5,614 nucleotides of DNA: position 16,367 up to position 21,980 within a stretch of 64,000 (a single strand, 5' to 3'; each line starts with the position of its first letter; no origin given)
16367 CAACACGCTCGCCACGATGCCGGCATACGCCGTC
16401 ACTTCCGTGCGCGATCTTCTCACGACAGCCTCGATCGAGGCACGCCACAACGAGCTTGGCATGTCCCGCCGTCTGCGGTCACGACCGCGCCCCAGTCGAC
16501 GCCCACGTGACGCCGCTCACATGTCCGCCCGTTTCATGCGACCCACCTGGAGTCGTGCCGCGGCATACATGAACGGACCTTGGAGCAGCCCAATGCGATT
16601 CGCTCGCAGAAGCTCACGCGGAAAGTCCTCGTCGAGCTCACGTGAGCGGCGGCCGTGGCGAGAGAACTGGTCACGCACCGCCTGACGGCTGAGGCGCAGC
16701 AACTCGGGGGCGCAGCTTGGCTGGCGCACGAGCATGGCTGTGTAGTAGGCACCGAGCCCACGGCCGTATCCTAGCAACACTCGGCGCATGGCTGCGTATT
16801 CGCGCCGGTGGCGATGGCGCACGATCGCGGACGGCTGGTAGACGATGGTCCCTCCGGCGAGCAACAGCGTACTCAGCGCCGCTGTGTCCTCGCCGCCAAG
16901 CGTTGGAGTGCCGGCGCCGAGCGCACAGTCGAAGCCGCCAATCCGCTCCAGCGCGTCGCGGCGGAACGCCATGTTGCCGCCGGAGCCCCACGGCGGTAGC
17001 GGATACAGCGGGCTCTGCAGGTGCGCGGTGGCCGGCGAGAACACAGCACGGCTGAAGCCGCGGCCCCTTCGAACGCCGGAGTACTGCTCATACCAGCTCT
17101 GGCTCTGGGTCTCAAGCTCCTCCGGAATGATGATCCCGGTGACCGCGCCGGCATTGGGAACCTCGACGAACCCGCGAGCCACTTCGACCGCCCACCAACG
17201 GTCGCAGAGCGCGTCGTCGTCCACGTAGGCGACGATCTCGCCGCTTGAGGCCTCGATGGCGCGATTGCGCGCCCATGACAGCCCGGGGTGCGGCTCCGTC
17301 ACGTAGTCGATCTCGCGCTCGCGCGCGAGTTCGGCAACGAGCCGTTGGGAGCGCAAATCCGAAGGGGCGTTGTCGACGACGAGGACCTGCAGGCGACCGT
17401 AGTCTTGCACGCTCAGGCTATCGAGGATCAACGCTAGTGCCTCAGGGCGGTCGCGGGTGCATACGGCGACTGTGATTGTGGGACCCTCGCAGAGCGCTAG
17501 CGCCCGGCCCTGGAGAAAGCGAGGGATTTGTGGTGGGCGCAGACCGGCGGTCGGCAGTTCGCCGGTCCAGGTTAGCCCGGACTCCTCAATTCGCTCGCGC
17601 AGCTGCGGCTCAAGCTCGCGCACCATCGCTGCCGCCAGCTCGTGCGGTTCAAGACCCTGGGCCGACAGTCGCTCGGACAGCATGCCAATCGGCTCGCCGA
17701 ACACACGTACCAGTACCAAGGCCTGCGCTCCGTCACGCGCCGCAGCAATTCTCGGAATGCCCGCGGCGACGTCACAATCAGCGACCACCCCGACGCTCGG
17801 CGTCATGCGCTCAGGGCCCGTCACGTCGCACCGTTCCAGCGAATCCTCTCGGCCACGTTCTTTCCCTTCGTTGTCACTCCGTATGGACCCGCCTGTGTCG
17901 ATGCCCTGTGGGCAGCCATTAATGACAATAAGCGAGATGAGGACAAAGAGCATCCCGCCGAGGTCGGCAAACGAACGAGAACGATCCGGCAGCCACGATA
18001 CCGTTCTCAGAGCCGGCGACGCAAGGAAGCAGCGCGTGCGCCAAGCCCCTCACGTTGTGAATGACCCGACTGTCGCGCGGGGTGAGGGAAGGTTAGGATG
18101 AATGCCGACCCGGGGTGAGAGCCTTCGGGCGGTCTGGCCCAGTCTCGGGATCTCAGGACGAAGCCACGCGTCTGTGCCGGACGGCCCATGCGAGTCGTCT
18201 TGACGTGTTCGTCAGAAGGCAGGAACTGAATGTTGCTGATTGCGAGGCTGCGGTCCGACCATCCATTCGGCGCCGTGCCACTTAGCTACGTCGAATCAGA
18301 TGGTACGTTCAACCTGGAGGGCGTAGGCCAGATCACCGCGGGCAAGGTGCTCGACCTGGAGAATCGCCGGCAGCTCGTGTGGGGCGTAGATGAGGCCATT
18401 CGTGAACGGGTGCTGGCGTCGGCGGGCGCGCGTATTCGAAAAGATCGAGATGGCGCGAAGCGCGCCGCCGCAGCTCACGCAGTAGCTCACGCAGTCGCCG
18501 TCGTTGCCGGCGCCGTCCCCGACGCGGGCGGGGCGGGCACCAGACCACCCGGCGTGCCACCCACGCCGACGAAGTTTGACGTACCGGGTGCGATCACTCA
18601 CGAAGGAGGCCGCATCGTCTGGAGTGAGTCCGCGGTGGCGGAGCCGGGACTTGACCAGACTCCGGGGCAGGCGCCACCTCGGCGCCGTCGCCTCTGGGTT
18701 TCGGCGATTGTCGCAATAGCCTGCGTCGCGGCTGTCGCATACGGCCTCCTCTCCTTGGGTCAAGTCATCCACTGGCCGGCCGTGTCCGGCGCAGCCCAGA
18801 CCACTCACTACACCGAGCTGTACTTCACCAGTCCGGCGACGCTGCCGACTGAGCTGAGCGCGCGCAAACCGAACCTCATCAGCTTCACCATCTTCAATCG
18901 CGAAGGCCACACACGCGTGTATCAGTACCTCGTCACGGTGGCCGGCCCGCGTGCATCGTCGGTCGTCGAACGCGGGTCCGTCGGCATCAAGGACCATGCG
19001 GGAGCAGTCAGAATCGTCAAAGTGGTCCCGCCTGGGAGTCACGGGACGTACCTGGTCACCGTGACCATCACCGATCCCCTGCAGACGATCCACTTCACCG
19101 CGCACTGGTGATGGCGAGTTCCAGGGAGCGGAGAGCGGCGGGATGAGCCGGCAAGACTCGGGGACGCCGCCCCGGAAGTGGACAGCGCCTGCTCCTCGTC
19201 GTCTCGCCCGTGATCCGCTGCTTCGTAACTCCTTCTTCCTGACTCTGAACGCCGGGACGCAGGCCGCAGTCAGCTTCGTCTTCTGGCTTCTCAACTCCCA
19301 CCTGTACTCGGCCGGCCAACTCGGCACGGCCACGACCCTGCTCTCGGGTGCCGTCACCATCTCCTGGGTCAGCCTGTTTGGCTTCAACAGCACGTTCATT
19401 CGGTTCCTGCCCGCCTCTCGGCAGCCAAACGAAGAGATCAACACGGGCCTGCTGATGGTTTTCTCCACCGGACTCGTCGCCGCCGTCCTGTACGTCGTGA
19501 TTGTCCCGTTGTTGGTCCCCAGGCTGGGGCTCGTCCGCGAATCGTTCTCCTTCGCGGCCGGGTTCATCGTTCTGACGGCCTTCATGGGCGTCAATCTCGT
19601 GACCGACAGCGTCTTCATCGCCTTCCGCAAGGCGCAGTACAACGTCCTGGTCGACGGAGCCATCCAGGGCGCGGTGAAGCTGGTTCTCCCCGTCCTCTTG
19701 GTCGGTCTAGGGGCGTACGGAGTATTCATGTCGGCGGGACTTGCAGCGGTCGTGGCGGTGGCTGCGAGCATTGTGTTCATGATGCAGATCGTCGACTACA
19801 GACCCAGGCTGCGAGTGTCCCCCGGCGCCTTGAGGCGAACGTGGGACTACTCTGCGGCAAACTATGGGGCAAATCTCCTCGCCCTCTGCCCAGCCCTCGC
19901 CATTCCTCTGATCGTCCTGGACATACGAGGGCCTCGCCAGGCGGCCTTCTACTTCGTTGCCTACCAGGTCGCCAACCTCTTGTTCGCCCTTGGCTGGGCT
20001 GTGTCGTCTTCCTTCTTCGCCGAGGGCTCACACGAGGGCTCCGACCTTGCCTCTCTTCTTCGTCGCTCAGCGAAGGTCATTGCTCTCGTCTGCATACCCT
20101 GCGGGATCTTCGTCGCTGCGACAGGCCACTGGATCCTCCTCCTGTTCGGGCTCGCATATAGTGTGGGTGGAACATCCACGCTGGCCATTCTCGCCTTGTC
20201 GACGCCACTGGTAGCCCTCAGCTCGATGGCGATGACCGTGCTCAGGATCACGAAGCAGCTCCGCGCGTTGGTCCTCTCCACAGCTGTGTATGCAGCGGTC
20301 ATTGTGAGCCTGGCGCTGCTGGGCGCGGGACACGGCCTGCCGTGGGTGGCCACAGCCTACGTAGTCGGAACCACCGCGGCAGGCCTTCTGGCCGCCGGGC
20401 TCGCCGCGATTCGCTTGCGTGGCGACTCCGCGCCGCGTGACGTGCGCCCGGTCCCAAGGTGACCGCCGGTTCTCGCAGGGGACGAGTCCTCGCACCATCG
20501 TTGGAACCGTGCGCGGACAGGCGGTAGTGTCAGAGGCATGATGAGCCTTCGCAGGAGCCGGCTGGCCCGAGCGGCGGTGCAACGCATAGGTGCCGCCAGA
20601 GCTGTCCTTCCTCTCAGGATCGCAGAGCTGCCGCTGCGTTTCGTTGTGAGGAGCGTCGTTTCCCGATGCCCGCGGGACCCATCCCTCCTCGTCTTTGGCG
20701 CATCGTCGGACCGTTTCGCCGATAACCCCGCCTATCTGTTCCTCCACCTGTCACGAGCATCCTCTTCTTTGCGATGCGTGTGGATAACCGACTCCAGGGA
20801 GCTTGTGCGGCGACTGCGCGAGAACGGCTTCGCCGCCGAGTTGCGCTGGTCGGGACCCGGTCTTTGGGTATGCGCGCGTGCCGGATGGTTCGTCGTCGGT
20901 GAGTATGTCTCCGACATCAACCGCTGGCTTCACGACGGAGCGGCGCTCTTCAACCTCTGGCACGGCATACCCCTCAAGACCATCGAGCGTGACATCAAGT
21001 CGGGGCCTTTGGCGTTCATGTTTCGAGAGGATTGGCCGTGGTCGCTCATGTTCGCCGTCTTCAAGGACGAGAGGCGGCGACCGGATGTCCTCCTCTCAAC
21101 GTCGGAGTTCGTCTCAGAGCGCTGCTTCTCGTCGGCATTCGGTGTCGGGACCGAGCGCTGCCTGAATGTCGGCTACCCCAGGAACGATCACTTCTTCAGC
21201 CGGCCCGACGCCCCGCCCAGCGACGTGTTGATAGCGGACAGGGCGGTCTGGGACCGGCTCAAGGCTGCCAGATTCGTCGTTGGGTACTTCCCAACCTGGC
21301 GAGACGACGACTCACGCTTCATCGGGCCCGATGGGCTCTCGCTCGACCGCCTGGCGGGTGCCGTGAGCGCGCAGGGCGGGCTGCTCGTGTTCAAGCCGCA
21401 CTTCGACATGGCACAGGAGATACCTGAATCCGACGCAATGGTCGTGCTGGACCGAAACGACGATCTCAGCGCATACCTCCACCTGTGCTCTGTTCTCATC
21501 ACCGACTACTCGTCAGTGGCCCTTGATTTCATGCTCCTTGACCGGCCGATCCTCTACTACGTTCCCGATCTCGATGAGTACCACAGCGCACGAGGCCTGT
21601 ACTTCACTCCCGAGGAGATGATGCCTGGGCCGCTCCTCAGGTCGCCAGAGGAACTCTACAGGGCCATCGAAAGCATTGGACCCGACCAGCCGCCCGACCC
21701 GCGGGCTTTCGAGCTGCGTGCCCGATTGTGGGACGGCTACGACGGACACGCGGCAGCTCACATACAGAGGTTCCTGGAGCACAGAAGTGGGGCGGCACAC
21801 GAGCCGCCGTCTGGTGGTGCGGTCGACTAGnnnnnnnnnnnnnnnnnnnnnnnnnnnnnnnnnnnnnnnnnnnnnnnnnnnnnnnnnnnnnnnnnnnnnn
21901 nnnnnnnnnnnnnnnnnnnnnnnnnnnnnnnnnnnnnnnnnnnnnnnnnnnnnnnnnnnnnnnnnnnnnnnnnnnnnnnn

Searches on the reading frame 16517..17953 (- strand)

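Call 75: search_protein_families(library=pfam, proteins=[window:16517-17953:-], max_evalue=0.000001)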
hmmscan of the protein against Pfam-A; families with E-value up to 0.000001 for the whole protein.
window:16517-17953:- (478 aa): 3 families
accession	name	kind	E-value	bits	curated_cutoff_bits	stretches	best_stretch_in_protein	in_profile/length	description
PF00535.33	Glycos_transf_2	-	1.1e-16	61.6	23.3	1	161-338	1-167/168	Glycosyl transferase family 2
PF13641.12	Glyco_tranf_2_3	-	3.8e-13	50.4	27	1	158-391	1-222/230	Glycosyltransferase like family 2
PF13632.12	Glyco_trans_2_3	-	4.2e-07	30.4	27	1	240-391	1-134/198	Glycosyl transferase family group 2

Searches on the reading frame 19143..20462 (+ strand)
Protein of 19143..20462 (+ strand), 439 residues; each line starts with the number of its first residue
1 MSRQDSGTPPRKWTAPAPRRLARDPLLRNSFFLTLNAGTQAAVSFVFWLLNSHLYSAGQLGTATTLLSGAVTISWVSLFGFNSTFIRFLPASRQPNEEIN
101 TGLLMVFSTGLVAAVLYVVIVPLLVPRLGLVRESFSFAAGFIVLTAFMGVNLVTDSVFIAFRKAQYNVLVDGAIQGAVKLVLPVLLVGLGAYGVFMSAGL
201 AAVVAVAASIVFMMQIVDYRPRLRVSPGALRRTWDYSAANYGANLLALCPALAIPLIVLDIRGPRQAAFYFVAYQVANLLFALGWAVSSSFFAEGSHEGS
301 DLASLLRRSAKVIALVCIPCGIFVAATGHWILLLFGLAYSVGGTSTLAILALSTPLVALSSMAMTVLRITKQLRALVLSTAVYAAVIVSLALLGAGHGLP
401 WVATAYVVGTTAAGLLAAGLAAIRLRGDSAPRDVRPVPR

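Call 76: search_protein_families(library=pfam, proteins=[window:19143-20462:+], max_evalue=0.000001)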
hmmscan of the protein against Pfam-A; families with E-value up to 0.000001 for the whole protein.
window:19143-20462:+ (439 aa): 1 family
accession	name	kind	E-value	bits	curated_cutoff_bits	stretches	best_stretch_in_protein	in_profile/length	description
PF13440.11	Polysacc_synt_3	-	6.6e-09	35.9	23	1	76-336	27-285/293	Polysaccharide biosynthesis protein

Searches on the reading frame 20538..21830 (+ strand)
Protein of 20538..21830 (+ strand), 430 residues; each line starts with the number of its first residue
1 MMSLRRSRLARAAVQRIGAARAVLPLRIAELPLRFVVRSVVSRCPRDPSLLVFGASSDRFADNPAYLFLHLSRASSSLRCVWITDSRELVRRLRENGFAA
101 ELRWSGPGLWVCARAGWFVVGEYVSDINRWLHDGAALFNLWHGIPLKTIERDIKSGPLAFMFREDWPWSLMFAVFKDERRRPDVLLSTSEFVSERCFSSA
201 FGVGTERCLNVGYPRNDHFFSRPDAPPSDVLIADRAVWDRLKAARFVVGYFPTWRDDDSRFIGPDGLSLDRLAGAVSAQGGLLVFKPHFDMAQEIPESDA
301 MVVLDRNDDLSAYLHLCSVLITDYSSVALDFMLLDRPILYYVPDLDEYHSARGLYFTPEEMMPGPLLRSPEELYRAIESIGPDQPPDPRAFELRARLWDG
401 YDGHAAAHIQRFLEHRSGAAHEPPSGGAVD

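Call 76: search_protein_families(library=pfam, proteins=[window:20538-21830:+], max_evalue=0.000001)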
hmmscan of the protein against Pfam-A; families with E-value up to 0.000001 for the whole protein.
window:20538-21830:+ (430 aa): 1 family
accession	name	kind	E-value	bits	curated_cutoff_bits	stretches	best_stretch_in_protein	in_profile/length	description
PF04464.20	Glyphos_transf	-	6.8e-54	183.6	22.1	1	41-412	6-364/367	CDP-Glycerol:Poly(glycerophosphate) glycerophosphotransferase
